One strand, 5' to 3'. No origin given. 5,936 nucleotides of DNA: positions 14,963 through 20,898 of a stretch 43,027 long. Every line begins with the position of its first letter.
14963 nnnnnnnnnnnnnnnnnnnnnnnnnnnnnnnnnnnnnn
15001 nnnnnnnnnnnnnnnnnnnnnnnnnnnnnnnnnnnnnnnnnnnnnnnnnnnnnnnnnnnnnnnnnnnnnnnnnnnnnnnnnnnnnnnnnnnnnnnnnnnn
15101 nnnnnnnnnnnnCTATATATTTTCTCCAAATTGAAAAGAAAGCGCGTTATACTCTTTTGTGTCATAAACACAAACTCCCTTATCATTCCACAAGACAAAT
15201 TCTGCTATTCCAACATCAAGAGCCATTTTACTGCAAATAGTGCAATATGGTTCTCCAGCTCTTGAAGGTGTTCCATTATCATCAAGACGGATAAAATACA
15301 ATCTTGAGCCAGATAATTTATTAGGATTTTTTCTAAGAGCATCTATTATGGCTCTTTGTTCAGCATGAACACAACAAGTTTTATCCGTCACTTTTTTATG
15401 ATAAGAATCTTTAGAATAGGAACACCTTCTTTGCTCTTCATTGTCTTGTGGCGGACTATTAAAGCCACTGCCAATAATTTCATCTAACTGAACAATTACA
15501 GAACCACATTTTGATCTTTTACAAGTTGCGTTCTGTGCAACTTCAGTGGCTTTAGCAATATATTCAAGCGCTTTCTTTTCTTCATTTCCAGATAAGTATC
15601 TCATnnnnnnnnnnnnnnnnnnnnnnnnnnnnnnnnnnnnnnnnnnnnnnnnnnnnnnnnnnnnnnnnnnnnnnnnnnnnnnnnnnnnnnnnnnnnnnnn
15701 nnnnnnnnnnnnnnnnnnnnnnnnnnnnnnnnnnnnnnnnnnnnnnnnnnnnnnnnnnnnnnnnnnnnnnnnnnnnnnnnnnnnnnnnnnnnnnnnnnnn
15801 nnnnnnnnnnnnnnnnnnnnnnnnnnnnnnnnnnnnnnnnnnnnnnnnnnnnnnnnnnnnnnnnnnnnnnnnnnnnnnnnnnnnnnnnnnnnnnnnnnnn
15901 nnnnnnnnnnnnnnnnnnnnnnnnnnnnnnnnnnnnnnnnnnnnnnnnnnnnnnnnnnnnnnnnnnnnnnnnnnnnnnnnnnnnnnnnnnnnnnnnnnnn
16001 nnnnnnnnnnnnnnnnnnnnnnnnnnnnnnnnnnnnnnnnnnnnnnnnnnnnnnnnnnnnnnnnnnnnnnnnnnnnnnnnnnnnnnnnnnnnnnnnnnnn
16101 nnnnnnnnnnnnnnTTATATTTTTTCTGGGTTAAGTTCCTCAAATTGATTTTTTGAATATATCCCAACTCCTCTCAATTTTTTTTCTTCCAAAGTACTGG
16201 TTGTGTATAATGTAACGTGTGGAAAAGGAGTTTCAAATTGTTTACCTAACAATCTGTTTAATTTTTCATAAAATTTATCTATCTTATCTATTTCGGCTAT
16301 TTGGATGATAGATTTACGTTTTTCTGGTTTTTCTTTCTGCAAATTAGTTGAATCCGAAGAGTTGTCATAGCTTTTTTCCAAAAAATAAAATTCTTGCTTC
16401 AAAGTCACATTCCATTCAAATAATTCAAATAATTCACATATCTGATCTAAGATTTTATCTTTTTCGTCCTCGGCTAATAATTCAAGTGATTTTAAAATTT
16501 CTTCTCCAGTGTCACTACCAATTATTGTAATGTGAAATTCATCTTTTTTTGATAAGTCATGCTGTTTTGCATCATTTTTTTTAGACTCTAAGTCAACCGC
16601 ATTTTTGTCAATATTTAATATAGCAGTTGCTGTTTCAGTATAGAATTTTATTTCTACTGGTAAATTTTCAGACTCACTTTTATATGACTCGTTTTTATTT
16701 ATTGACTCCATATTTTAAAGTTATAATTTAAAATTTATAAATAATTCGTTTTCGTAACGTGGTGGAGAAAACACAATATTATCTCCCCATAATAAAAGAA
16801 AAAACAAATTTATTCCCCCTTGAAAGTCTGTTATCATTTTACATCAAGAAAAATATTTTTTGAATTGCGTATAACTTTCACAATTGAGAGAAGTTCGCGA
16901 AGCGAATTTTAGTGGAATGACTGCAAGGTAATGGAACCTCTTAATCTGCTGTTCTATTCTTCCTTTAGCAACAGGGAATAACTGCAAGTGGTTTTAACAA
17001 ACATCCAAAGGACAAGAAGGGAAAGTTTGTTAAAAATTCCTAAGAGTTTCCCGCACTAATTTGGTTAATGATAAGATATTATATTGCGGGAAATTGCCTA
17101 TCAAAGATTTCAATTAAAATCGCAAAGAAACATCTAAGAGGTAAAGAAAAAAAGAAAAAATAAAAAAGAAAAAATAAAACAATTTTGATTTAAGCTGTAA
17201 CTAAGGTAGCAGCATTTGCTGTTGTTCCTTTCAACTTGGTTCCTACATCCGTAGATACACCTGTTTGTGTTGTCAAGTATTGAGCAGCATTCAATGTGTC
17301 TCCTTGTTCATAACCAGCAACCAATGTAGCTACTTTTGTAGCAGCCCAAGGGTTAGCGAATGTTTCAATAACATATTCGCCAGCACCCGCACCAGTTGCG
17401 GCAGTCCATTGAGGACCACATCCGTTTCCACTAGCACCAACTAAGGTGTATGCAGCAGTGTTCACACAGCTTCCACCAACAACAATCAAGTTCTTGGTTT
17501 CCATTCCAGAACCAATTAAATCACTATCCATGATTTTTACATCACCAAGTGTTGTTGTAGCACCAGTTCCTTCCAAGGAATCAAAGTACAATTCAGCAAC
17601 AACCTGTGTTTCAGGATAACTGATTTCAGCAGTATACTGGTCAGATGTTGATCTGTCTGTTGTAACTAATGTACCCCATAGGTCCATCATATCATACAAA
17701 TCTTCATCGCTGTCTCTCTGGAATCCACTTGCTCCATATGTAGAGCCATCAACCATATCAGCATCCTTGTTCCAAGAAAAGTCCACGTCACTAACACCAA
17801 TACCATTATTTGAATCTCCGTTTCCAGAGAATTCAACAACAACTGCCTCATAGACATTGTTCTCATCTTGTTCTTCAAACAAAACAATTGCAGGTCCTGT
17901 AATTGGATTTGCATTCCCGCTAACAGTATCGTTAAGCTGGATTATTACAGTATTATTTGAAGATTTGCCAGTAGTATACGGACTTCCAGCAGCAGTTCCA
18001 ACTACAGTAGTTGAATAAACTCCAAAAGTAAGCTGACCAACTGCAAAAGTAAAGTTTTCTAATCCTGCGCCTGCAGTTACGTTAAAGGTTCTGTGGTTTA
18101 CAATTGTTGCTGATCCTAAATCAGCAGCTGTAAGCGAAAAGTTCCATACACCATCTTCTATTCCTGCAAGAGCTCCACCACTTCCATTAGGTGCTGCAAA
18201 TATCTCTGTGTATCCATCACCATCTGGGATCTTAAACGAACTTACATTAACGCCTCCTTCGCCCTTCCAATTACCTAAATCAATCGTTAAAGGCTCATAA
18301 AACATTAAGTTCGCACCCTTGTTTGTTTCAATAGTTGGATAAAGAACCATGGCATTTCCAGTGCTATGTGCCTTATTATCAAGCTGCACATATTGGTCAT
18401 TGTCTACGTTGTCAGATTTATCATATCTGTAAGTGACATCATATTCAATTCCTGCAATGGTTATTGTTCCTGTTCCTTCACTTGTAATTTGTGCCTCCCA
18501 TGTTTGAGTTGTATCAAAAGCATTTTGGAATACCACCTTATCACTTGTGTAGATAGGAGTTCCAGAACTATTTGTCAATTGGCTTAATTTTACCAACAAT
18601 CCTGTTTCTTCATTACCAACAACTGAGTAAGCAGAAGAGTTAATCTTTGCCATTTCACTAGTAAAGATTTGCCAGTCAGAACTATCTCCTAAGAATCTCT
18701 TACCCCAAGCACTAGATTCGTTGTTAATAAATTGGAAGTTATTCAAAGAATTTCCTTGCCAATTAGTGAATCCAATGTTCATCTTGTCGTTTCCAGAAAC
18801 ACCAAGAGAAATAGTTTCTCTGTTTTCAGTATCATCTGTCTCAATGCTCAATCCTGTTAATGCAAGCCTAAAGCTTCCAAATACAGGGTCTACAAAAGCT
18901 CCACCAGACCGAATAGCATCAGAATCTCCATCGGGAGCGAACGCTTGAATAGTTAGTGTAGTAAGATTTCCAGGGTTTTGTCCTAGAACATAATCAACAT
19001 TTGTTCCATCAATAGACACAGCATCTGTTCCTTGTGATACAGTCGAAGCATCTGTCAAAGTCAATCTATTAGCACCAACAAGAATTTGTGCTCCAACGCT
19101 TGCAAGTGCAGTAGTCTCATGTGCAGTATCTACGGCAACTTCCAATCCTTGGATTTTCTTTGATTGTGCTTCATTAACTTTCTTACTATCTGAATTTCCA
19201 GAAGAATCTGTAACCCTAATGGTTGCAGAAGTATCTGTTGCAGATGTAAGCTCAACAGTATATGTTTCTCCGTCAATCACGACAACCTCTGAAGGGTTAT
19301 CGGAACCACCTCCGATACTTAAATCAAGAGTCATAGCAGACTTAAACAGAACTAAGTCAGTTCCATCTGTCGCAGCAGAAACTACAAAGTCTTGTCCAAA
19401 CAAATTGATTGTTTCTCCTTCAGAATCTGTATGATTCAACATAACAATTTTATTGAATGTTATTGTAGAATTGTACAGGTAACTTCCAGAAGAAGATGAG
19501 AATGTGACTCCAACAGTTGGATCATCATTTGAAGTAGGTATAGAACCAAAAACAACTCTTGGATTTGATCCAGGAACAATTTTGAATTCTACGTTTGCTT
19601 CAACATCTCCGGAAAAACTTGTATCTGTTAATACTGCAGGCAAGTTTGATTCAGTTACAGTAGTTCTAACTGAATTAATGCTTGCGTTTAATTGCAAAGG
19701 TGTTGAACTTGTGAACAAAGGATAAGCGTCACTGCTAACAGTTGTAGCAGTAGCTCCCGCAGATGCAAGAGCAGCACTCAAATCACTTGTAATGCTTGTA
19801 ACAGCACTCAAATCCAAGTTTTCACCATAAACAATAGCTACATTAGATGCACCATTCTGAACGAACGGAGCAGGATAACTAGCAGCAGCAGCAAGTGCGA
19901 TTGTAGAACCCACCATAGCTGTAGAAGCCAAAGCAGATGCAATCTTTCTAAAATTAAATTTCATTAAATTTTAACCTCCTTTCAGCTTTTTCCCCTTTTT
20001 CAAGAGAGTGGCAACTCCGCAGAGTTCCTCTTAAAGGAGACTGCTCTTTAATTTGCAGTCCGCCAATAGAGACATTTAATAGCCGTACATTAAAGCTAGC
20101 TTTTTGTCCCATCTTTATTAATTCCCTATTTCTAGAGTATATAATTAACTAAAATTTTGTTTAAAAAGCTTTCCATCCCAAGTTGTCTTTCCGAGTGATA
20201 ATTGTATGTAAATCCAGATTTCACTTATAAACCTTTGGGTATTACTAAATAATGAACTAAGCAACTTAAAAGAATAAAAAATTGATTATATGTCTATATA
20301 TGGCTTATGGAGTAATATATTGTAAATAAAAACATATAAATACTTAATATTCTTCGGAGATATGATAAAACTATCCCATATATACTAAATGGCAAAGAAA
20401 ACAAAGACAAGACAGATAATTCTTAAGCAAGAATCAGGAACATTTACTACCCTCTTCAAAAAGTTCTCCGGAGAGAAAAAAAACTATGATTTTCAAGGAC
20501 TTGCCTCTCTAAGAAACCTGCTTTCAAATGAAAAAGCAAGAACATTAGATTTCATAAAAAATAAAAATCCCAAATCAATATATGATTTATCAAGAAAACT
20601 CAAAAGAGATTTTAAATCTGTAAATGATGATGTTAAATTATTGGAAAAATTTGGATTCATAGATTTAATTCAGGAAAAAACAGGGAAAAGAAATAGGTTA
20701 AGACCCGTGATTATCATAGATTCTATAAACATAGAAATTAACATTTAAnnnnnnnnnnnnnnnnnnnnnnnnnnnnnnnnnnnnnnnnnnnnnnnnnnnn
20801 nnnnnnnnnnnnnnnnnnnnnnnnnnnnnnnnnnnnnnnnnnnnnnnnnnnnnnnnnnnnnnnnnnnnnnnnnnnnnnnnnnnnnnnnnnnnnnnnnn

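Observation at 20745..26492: Operon 1: a 698-aa paralogue of the giant protein, a DHH phosphoesterase and four prepilin-like proteins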

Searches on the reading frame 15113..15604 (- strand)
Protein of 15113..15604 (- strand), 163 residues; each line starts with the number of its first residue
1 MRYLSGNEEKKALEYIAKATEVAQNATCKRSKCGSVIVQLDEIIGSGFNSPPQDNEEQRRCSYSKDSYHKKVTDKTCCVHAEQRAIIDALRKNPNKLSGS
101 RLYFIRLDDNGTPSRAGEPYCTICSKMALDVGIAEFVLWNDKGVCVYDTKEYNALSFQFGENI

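Call 12: search_protein_families(library=pfam, proteins=[window:15113-15604:-], max_evalue=0.05)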
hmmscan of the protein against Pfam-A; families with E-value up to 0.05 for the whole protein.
window:15113-15604:- (163 aa): 2 families
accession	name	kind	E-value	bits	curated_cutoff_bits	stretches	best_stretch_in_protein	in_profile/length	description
PF00383.29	dCMP_cyt_deam_1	-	1.1e-12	48.2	25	1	12-138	4-100/102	Cytidine and deoxycytidylate deaminase zinc-binding region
PF14437.12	MafB19-deam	-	0.00017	21.9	27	1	17-103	8-76/142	MafB19-like deaminase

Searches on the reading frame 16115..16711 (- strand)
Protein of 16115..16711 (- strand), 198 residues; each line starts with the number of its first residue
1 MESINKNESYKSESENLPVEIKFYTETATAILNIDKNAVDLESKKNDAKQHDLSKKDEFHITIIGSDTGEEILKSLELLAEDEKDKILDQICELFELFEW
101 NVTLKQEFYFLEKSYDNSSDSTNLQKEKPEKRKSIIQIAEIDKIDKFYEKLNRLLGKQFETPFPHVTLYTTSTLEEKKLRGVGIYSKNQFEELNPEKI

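Call 12: search_protein_families(library=pfam, proteins=[window:16115-16711:-], max_evalue=0.05)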
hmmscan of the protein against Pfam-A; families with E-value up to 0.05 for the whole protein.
window:16115-16711:- (198 aa): 1 family
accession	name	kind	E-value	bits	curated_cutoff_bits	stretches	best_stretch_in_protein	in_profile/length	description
PF22547.2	2H-SAK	-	0.035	14.8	27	0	43-169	19-118/124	Swiss Army Knife, 2H phosphoesterase domain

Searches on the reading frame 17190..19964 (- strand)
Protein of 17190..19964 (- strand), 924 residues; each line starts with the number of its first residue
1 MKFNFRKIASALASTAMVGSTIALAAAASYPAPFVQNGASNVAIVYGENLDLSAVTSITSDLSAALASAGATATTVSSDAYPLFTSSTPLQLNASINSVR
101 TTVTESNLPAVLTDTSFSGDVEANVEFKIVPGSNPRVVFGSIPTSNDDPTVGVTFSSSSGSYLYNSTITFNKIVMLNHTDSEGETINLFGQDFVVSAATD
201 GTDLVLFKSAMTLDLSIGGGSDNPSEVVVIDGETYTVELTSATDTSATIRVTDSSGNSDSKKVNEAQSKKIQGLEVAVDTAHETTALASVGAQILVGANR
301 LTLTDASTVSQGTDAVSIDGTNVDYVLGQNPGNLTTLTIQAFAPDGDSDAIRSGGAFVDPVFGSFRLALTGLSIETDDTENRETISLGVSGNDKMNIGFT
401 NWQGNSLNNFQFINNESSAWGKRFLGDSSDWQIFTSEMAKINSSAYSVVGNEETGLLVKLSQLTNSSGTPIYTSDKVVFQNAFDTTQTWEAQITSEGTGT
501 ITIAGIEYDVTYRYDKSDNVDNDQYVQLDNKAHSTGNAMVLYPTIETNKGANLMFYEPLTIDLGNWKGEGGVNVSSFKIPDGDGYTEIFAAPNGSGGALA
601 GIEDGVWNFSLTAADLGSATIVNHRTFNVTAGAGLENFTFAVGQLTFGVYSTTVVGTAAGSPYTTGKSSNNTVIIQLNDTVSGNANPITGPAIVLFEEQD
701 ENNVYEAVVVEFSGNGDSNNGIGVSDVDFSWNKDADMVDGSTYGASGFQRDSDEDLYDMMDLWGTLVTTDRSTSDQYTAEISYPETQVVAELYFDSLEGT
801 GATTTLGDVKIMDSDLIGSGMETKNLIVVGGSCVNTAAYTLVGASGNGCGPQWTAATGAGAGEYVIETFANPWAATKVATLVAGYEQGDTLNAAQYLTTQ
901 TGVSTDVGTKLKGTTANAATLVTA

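Call 6: search_protein_families(library=pfam, proteins=[window:17190-19964:-], max_evalue=0.1)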
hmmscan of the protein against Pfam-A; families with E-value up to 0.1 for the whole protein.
window:17190-19964:- (924 aa): 1 family
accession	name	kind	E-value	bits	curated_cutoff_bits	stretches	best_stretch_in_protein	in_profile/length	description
PF05124.17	S_layer_C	-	6.7e-07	29.5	23.9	1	29-898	4-174/177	S-layer like family, outer domain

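Call 7: search_protein_families(library=ncbifam, proteins=[window:17190-19964:-], max_evalue=0.1)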
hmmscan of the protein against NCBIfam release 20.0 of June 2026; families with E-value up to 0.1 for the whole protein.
window:17190-19964:- (924 aa): 0 families

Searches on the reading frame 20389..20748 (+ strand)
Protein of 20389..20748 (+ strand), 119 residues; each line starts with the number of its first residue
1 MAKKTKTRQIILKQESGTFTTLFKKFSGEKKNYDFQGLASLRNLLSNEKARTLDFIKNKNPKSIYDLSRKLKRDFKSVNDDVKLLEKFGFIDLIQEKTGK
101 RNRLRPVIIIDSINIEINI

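Call 6: search_protein_families(library=pfam, proteins=[window:20389-20748:+], max_evalue=0.1)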
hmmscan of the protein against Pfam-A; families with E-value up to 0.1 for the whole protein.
window:20389-20748:+ (119 aa): 5 families
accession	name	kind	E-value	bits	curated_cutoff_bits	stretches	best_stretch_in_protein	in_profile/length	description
PF25212.1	HVO_A0114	-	2.9e-15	56.2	27.6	1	32-112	7-83/84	HVO_A0114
PF01047.28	MarR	-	0.0073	16.6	24.6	1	45-96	1-52/59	MarR family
PF01978.25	TrmB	-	0.018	15.3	25.6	1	59-101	20-59/68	Sugar-specific transcriptional regulator TrmB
PF13401.12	AAA_22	-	0.029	15.1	27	1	41-111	22-91/130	AAA domain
PF08279.18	HTH_11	-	0.064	13.6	25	0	56-91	9-44/55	HTH domain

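Call 7: search_protein_families(library=ncbifam, proteins=[window:20389-20748:+], max_evalue=0.1)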
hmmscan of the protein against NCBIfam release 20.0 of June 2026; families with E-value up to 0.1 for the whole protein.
window:20389-20748:+ (119 aa): 5 families
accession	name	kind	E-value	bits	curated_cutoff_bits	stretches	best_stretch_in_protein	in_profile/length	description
NF053602.1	Phr_regulator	exception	0.00012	21.7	320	1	40-106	4-67/191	heat shock transcription regulator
NF040939.2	trans_reg_lrs14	equivalog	0.0043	17.1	90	1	45-103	19-78/103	Lrs14 family HTH-type transcriptional regulator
NF053606.1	Sta1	subfamily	0.0045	17.1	80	1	45-103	18-76/100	Sta1 family transcriptional regulator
TIGR01884.1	cas_HTH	subfamily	0.034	13.5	60.2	1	40-97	135-192/202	CRISPR-associated CARF protein Csa3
NF004495.0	PRK05841.1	equivalog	0.034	12.7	857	1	5-74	246-316/603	flagellar hook protein FlgE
